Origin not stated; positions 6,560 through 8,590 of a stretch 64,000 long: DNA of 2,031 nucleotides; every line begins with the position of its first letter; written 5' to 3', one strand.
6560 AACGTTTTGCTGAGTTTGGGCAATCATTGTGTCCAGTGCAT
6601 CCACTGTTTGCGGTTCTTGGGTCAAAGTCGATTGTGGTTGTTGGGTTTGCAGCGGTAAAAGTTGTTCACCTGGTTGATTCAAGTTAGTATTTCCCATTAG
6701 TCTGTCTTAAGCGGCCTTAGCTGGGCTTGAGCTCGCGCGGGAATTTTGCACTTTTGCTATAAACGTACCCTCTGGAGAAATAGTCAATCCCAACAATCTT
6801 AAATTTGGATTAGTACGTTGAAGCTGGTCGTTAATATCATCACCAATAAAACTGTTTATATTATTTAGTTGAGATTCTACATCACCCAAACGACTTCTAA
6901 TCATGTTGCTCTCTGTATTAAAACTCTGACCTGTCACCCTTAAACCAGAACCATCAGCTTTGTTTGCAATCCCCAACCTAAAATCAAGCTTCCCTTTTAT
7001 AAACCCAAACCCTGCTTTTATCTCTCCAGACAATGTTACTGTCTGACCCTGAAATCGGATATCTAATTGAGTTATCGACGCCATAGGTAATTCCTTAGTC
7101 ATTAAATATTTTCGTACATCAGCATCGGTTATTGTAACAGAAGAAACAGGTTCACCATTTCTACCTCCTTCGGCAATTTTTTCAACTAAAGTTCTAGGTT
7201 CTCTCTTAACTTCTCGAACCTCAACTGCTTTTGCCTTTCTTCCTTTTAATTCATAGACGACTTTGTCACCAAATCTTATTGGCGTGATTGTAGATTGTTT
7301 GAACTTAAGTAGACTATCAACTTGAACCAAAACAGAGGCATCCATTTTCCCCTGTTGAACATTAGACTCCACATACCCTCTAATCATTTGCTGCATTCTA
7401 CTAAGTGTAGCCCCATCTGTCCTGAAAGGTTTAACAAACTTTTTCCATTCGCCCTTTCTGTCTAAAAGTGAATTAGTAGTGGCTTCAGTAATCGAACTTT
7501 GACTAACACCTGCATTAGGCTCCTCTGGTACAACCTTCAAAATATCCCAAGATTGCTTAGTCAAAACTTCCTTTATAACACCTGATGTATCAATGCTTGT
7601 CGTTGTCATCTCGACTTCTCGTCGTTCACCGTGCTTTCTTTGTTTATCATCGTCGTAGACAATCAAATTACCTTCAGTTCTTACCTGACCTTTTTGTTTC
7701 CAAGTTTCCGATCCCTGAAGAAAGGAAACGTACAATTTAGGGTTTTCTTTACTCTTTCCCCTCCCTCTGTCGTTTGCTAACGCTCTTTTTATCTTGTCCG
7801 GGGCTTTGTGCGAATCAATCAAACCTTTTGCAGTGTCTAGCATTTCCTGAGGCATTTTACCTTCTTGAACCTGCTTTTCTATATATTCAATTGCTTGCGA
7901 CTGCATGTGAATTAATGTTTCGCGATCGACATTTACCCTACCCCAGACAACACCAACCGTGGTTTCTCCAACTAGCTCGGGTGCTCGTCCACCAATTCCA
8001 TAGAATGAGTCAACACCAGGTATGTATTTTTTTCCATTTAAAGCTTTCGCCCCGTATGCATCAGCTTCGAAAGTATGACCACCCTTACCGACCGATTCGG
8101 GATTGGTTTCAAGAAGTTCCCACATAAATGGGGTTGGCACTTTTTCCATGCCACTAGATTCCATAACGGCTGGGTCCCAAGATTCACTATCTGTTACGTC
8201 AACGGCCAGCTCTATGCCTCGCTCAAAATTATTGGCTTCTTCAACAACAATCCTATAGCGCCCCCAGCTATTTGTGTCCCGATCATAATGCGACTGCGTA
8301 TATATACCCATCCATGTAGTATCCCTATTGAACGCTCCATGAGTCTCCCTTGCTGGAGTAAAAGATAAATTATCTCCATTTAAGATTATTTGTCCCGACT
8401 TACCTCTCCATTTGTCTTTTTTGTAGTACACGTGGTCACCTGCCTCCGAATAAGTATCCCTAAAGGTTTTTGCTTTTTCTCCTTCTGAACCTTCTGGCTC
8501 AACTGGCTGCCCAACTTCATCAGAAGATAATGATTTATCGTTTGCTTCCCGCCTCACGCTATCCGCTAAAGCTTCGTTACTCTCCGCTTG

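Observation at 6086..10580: Four-gene minus-strand operon pairing a FemAB-family aminoacyltransferase with a cysteine-free 846-aa protein of unknown family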

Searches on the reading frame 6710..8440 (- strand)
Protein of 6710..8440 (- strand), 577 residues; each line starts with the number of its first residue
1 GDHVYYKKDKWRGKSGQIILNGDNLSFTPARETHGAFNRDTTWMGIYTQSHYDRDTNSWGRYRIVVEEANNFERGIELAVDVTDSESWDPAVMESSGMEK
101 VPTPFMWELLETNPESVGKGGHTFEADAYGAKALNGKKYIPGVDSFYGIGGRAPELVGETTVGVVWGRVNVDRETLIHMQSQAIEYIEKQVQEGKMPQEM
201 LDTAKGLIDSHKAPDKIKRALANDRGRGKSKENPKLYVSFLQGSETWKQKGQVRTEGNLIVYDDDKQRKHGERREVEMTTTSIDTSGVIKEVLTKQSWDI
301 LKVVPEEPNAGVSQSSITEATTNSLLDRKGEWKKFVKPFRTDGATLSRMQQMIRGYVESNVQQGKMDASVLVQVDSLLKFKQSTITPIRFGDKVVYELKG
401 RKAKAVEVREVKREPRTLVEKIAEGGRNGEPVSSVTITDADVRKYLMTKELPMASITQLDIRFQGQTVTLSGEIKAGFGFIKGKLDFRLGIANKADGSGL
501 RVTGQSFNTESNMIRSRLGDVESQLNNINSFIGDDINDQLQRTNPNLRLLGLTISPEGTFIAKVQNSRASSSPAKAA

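Call 34: find_homologous_proteins(query=A2, max_evalue=0.001)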
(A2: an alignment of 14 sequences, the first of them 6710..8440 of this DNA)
Query A2 (14 sequences) (577 aa, profile of the alignment): 4 proteins with E <= 0.001 among 8000 candidates.
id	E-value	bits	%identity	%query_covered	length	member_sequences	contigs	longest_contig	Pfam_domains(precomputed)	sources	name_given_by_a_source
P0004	7.4e-214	729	51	99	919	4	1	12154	-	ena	-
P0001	1.5e-208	712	100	100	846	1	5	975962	-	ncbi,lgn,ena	-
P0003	4.0e-200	684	69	92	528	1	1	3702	-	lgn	-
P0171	1.8e-195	669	40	98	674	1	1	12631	-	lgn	-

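Call 37: find_encoding_contigs(protein=P0171, flank=10000, max_places=3)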
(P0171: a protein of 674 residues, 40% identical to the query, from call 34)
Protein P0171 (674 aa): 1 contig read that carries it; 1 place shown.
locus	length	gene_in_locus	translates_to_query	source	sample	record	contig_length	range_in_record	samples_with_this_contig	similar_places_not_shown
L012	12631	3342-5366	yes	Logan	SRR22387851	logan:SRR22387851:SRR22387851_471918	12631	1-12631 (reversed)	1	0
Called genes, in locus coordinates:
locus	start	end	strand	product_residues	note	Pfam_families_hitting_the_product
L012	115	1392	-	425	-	-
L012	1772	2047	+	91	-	PF04221:RelB (weak)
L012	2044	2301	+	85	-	PF15738:YafQ_toxin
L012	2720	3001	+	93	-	-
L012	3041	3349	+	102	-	-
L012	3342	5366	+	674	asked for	-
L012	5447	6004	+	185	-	-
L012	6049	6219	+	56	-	-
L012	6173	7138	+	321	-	PF00350:Dynamin_N (faint), PF01926:MMR_HSR1, PF02421:FeoB_N, PF06071:YchF-GTPase_C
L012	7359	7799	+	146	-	PF01250:Ribosomal_S6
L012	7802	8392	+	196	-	PF00436:SSB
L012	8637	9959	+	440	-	PF22694:CtpB_N-like, PF00595:PDZ (weak), PF13180:PDZ_2 (weak), PF17820:PDZ_6, PF03572:Peptidase_S41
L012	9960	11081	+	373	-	PF00089:Trypsin, PF10459:Peptidase_S46 (faint), PF13365:Trypsin_2, PF13180:PDZ_2, PF17820:PDZ_6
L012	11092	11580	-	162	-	PF09335:VTT_dom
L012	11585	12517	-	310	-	PF03462:PCRF, PF00472:RF-1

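Call 52: predict_structure(alignment_id=A4)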
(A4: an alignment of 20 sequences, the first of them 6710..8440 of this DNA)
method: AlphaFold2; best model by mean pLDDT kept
length: 577 residues; sequences in the alignment: 20
mean_pLDDT: 83.1   pTM: 0.65
mean pLDDT of the five models: 83.1, 82.7, 81.8, 81.6, 81.1
residues with pLDDT >= 90: 247; 70-90: 239; 50-70: 63; < 50: 28
segments of 3 or more residues with pLDDT < 50: 35-43, 404-415, 575-577
pLDDT, mean of each block of 10 residues (from residue 1): 64 86 89 49 48 63 68 87 82 86 95 92 88 79 68 81 81 95 98 96 95 90 91 87 82 93 91 93 82 95 81 76 92 93 92 97 94 94 84 80 44 58 85 89 84 81 92 77 85 90 89 77 80 88 88 91 88 48
secondary structure, 60 per line:
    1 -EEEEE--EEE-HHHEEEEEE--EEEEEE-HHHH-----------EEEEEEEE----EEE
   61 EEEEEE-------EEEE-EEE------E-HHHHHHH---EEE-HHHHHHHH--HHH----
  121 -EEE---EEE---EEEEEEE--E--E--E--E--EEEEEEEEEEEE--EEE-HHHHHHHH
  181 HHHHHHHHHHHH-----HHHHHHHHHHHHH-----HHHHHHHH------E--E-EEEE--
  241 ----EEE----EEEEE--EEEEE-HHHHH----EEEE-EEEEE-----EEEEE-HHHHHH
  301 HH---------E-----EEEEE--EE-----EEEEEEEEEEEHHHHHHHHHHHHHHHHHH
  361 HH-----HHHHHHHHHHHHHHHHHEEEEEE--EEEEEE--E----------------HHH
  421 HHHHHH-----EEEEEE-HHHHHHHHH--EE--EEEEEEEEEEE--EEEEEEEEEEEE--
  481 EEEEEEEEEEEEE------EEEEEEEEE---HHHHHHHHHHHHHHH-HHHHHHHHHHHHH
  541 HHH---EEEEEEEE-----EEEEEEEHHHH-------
elements in order: E2-6 E9-11 E16-21 E24-29 H31-34 E46-53 E58-66 E74-77 E79-81 H90-96 E100-102 H104-111 E122-124 E128-130 E134-140 E155-166 E169-171 H173-192 H198-210 H216-223 E235-238 E245-247 E252-256 E259-263 H265-269 E274-277 E279-283 E289-293 H295-302 E318-322 E332-342 H343-362 H368-384 E385-390 E393-398 H418-426 E432-437 H439-447 E454-464 E467-478 E481-493 E500-508 H512-526 H528-543 E547-554 E560-566 H567-570

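Call 70: search_protein_families(library=pfam, alignment_id=A4, max_evalue=1)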
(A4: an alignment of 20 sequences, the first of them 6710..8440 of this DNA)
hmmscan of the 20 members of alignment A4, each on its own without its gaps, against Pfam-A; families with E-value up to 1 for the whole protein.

A. member 1, window:6710-8440:- (577 aa): 1 family
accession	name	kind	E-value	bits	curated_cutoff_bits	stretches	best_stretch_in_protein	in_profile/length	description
PF16235.10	DUF4894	-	0.21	12.4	28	1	351-422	28-101/122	Domain of unknown function (DUF4894)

B. families by the number of members that match (of 20 scanned): 9 families
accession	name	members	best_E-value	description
PF10698.15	DUF2505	2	0.077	Protein of unknown function (DUF2505)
PF09265.15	Cytokin-bind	1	0.0026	Cytokinin dehydrogenase 1, FAD and cytokinin binding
PF14829.11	GPAT_N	1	0.023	Glycerol-3-phosphate acyltransferase N-terminal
PF17883.6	MBG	1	0.032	MBG domain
PF11209.13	LmeA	1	0.039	LmeA-like phospholipid-binding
PF11141.13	DUF2914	1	0.17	Protein of unknown function (DUF2914)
PF16235.10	DUF4894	1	0.21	Domain of unknown function (DUF4894)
PF23463.1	WWE_2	1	0.43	WWE domain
PF18856.6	baeRF_family12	1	0.55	Bacterial archaeo-eukaryotic release factor family 12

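Call 71: fold_search(model_id=the predicted structure, library=viral)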
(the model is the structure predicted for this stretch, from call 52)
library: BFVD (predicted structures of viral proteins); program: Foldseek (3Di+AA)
matches with E <= 10: 1227; with E <= 0.001: 0
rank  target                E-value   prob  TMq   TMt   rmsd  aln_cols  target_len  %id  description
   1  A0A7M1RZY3            1.8e-03  0.10  0.09  0.09  29.3       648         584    8  Uncharacterized protein [uncultured phage cr114_1]
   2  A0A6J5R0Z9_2          7.6e-03  0.10  0.10  0.05  33.2       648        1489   10  NAT_SF domain containing protein [uncultured Caudovirales phage]
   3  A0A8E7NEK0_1          1.1e-02  0.07  0.08  0.05  27.1       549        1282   12  (no name in the UniProt tables at hand)
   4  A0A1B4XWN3            1.5e-02  0.07  0.08  0.10  25.1       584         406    8  Uncharacterized protein [Tenacibaculum phage pT24]
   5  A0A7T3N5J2            1.6e-02  1.00  0.10  0.51   3.6        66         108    8  (no name in the UniProt tables at hand)
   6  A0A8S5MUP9            3.2e-02  0.96  0.12  0.34   7.3       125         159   15  Uncharacterized protein [Siphoviridae sp. ctoSr5]
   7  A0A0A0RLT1            3.4e-02  0.12  0.07  0.10  22.4       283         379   10  (no name in the UniProt tables at hand)
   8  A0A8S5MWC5            3.8e-02  0.07  0.09  0.10  26.5       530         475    9  Uncharacterized protein [Myoviridae sp. ct3wi9]
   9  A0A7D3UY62            4.0e-02  1.00  0.09  0.40   3.1        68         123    7  (no name in the UniProt tables at hand)
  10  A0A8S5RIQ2            4.4e-02  0.38  0.08  0.18  14.7       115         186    9  Uncharacterized protein [virus sp. ctHG14]
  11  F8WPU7                4.9e-02  1.00  0.10  0.46   2.5        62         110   11  (no name in the UniProt tables at hand)
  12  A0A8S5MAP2            4.9e-02  0.07  0.10  0.07  30.2       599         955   10  Uncharacterized protein [Siphoviridae sp. ctv4j104]
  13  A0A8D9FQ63            5.5e-02  0.96  0.11  0.32   4.5        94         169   13  DUF6576 domain-containing protein [uncultured marine phage]
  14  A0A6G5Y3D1            6.2e-02  0.87  0.09  0.39  21.8       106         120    8  (no name in the UniProt tables at hand)
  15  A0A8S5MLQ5            8.1e-02  0.80  0.09  0.44  10.1       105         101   11  Uncharacterized protein [Siphoviridae sp. ctXZx16]
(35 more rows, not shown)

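Call 74: search_solved_structures(query=A2, max_evalue=1)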
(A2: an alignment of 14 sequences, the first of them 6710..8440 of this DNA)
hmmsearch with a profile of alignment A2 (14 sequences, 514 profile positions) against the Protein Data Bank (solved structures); distinct sequences matched with E-value up to 1: 0.

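Call 92: search_protein_families(library=pfam, proteins=[L012:5447-6004:+], max_evalue=0.01)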
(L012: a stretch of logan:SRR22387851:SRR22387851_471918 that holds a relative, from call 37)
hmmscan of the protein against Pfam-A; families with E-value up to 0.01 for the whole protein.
L012:5447-6004:+ (185 aa): 0 families
